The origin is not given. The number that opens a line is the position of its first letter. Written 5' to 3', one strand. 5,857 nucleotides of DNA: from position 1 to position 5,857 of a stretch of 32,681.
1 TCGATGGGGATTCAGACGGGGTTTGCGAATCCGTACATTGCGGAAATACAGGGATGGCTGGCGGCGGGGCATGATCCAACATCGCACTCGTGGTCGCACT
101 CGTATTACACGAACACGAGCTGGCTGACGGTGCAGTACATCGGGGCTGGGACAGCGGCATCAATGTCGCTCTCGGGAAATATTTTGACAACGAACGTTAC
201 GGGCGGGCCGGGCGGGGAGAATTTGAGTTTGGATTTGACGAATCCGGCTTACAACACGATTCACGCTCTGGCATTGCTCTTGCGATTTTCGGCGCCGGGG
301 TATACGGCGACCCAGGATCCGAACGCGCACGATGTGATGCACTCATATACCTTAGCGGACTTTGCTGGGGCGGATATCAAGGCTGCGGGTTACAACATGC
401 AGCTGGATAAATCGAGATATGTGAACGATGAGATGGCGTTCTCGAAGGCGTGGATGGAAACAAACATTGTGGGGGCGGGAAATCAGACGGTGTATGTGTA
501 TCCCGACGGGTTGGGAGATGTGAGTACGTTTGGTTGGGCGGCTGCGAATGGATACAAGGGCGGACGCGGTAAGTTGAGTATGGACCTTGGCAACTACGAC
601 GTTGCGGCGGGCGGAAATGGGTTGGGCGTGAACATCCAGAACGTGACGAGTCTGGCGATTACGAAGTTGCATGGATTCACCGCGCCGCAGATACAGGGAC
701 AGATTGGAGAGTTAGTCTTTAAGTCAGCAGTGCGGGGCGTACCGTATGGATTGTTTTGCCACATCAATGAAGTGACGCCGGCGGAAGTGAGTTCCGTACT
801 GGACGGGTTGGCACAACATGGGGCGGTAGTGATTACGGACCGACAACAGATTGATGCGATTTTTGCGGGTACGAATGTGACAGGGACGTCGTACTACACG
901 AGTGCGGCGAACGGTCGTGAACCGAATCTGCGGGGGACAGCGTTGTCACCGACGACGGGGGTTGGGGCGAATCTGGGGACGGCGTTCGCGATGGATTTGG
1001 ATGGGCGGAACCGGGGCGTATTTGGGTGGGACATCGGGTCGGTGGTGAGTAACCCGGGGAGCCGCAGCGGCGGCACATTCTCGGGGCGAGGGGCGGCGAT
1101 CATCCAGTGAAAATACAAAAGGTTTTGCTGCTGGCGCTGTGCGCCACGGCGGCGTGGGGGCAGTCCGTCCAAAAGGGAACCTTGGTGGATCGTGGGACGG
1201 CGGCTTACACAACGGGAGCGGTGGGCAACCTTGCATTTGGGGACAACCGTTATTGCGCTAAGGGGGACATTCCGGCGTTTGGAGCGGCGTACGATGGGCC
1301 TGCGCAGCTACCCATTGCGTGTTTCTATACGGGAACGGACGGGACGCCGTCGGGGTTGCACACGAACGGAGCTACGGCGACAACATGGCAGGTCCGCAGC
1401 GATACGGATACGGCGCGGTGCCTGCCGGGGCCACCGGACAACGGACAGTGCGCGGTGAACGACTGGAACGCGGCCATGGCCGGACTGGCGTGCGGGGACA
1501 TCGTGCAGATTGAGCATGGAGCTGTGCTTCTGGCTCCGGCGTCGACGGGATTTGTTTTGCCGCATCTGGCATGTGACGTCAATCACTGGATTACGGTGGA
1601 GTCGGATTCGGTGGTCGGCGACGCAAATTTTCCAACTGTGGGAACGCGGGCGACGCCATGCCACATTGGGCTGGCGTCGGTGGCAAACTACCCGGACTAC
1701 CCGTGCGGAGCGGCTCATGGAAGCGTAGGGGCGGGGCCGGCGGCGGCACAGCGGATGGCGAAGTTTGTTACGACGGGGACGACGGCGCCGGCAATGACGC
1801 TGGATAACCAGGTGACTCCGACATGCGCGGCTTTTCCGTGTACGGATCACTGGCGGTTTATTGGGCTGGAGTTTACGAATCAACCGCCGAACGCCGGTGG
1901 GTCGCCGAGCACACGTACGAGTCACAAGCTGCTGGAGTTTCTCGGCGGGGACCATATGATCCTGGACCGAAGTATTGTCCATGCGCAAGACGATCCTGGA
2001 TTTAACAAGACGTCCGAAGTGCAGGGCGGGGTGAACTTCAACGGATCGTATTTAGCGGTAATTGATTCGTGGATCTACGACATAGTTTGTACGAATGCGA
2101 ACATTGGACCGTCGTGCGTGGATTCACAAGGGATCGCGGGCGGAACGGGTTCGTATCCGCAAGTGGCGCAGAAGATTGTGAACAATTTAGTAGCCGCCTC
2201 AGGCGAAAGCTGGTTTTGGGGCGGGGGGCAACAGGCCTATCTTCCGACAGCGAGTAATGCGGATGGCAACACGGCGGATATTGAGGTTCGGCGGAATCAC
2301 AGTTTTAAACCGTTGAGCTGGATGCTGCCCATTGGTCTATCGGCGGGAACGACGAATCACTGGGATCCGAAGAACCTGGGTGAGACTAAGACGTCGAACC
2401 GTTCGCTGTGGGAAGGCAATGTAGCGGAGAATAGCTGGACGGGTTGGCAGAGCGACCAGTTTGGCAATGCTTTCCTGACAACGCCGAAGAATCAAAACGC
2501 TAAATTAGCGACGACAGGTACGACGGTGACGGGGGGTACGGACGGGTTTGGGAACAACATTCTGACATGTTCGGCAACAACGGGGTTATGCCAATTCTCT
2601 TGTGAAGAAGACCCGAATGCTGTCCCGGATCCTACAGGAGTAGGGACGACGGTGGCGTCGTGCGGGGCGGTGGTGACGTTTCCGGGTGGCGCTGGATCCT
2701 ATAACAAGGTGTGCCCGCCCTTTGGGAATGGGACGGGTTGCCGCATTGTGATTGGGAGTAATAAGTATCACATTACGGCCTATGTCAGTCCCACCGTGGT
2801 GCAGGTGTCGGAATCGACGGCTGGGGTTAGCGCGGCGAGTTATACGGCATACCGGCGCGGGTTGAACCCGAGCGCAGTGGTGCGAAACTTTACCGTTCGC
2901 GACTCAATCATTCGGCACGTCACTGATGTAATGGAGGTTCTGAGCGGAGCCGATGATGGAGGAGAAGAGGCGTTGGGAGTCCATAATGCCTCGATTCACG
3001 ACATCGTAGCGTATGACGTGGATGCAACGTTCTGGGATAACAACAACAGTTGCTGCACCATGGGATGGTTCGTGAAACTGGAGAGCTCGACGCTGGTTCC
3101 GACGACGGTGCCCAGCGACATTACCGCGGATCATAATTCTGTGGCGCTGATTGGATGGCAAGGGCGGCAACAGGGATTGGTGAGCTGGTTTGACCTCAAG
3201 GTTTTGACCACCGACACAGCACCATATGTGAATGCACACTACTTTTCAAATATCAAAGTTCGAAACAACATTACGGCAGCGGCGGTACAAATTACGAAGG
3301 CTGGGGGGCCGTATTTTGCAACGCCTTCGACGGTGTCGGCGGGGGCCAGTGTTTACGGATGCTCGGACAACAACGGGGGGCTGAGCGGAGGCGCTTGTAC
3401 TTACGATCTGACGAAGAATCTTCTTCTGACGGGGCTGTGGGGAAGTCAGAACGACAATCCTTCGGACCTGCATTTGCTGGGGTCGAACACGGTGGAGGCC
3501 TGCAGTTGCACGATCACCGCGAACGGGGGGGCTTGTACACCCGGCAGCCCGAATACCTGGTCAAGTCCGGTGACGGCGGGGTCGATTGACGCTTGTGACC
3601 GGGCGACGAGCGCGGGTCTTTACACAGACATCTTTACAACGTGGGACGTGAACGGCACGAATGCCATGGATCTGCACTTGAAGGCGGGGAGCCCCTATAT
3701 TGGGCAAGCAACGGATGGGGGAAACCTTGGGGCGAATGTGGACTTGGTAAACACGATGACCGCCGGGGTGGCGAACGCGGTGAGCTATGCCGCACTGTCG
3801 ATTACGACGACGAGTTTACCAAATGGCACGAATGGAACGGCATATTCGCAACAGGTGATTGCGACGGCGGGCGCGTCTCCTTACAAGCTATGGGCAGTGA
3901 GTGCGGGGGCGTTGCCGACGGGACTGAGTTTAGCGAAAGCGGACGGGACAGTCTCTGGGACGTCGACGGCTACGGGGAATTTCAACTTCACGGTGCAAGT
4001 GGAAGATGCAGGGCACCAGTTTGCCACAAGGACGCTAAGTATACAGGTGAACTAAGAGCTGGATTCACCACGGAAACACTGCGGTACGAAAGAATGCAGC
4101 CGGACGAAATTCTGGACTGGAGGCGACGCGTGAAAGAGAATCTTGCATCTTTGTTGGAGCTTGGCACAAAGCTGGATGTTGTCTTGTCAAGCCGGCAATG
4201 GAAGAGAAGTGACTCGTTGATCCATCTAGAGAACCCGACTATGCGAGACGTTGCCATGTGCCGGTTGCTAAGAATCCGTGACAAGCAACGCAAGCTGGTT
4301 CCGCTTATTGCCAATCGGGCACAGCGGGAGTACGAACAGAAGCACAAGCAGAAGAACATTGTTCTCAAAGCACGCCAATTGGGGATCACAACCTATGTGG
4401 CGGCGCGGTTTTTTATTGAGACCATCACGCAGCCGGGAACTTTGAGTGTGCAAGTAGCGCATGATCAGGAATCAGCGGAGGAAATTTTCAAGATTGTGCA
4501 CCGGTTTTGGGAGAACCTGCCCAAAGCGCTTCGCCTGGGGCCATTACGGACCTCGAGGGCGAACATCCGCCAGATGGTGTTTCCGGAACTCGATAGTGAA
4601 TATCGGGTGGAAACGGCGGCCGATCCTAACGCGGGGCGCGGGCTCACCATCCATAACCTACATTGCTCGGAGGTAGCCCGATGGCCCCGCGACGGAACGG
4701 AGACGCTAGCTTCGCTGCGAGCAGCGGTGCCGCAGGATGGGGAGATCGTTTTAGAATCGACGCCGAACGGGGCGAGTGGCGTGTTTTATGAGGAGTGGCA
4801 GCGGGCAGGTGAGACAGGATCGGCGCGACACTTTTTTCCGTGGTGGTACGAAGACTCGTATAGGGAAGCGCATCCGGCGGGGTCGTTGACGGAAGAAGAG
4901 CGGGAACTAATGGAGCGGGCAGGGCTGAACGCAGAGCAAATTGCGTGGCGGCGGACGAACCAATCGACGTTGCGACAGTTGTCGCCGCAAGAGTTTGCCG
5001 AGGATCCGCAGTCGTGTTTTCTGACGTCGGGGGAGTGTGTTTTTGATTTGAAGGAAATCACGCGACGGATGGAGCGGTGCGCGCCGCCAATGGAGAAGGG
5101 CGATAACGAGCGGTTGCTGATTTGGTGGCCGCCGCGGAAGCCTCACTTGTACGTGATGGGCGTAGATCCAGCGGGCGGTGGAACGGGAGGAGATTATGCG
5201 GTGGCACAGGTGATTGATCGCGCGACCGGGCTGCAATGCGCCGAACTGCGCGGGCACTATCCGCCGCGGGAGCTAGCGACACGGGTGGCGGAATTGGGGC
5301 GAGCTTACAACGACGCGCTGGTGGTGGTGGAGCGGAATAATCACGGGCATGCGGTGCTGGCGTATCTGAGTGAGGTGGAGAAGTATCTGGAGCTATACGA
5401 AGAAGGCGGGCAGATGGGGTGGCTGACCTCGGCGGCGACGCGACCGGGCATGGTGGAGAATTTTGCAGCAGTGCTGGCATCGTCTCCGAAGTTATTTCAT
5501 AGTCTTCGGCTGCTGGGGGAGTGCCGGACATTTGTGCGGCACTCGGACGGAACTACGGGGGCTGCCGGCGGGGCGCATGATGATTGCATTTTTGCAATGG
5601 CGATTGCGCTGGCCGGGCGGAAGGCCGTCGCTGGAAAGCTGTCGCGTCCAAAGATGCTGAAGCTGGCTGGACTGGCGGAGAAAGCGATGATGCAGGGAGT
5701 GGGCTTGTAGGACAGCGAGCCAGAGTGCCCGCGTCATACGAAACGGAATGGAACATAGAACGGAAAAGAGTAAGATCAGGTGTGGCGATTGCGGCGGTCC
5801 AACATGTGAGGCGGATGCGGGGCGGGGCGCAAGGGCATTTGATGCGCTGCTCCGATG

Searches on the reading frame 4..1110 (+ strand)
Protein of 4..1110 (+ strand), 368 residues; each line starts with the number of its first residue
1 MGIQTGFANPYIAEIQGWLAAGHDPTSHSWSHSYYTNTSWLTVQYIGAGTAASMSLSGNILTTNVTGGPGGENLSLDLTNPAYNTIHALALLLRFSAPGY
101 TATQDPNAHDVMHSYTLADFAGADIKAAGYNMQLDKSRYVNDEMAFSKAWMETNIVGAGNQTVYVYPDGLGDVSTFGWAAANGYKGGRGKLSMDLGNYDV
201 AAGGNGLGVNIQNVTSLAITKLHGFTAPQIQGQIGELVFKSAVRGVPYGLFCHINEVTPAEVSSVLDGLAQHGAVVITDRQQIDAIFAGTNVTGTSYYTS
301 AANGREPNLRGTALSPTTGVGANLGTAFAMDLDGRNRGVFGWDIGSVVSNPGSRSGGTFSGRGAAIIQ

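Call 29: search_protein_families(library=pfam, proteins=[window:4-1107:+], max_evalue=0.01)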
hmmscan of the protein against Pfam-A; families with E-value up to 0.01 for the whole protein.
window:4-1107:+ (368 aa): 0 families

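Call 39: search_protein_families(library=phrogs, proteins=[window:4-1107:+], max_evalue=0.01)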
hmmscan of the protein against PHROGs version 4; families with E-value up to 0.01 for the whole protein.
window:4-1107:+ (368 aa): 0 families

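Call 77: find_encoding_contigs(protein=window:4-1110:+, flank=10000, max_places=3)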
Protein window:4-1110:+ (368 aa): no gene with exactly this product is on record in the collection.

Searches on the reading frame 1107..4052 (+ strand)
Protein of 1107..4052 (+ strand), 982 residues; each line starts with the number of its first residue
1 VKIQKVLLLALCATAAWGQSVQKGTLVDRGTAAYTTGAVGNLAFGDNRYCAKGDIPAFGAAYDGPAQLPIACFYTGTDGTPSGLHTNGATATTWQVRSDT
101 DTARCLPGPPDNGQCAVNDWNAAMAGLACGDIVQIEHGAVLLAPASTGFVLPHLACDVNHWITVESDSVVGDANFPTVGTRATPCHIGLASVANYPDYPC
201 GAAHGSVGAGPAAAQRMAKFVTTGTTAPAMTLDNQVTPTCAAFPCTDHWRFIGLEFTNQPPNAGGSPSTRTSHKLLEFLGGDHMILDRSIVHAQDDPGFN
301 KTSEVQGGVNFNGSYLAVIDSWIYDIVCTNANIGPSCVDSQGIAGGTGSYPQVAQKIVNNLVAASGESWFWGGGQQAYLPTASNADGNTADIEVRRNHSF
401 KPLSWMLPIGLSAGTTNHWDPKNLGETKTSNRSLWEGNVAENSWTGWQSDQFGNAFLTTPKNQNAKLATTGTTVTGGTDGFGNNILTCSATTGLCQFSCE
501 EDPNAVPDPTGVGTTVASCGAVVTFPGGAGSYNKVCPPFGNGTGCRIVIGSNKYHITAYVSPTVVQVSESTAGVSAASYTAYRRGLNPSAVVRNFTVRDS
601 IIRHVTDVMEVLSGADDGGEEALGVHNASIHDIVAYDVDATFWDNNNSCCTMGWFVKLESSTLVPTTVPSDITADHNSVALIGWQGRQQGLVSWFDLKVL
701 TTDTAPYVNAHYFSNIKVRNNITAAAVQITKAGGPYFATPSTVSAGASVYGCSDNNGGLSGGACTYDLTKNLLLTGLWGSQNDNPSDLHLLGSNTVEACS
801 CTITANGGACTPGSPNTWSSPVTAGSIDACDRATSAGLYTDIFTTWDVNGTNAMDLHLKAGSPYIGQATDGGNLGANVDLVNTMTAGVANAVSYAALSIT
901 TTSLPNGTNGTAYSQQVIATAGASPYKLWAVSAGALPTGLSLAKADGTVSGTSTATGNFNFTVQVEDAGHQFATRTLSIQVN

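Call 29: search_protein_families(library=pfam, proteins=[window:1107-4052:+], max_evalue=0.01)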
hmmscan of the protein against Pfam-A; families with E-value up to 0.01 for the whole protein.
window:1107-4052:+ (982 aa): 1 family
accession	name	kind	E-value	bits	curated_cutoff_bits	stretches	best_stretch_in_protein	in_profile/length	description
PF05345.18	He_PIG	-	1.2e-11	45.3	24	1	899-982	4-96/96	Putative Ig domain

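Call 39: search_protein_families(library=phrogs, proteins=[window:1107-4052:+], max_evalue=0.01)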
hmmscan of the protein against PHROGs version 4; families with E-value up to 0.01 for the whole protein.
window:1107-4052:+ (982 aa): 0 families

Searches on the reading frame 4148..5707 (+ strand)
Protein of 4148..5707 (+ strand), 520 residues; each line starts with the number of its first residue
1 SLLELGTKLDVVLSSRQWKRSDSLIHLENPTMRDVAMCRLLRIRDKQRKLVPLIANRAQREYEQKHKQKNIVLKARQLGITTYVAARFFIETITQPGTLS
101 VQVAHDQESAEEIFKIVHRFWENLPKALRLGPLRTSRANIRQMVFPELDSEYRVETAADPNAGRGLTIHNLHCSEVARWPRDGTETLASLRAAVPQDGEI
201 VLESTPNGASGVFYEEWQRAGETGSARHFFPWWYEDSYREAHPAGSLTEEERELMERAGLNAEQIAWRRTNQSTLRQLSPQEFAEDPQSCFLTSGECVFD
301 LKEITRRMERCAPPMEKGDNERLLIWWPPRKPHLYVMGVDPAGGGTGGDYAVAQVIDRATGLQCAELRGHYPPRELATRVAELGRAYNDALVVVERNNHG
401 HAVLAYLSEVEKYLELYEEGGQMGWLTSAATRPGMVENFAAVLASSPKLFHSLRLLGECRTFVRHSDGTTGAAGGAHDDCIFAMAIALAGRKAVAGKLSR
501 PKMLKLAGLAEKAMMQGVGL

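Call 3: search_protein_families(library=pfam, proteins=[window:4148-5707:+], max_evalue=0.1)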
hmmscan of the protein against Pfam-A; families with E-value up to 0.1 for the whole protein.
window:4148-5707:+ (520 aa): 2 families
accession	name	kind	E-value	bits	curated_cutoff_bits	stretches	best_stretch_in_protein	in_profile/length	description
PF17289.8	Terminase_6C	-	3.1e-06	27.7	22.6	1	337-488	1-152/155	Terminase RNaseH-like domain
PF22530.2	Terminase-T7_RNaseH-like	-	0.051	14.3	27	0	339-407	1-70/108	Terminase Bacteriophage T7, Ribonuclease H-like domain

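Call 6: search_protein_families(library=phrogs, proteins=[window:4148-5707:+], max_evalue=0.1)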
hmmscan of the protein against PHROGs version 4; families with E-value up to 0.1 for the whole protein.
window:4148-5707:+ (520 aa): 10 families
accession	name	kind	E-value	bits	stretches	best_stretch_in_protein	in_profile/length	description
phrog_2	-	head and packaging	1.3e-29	104.5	1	49-493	261-594/807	terminase large subunit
phrog_38407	-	unknown function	7.1e-25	88.7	2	322-491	169-348/370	-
phrog_26724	-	unknown function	1.1e-15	58.8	1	27-213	10-190/192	-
phrog_24361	-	head and packaging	5.1e-13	50.1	1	376-491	13-138/162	terminase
phrog_38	-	head and packaging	1.8e-08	34.5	1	294-412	523-630/760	terminase large subunit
phrog_9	-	head and packaging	1.8e-05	24.8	1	75-235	231-394/812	terminase large subunit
phrog_5989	-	head and packaging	2.8e-05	24.4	1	41-177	140-261/347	terminase large subunit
phrog_36964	-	head and packaging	8.7e-05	21.7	1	82-368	436-705/890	terminase large subunit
phrog_7579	-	head and packaging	0.00031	21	1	66-248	16-189/239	terminase large subunit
phrog_6681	-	head and packaging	0.088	12.1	0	279-312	436-469/758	terminase large subunit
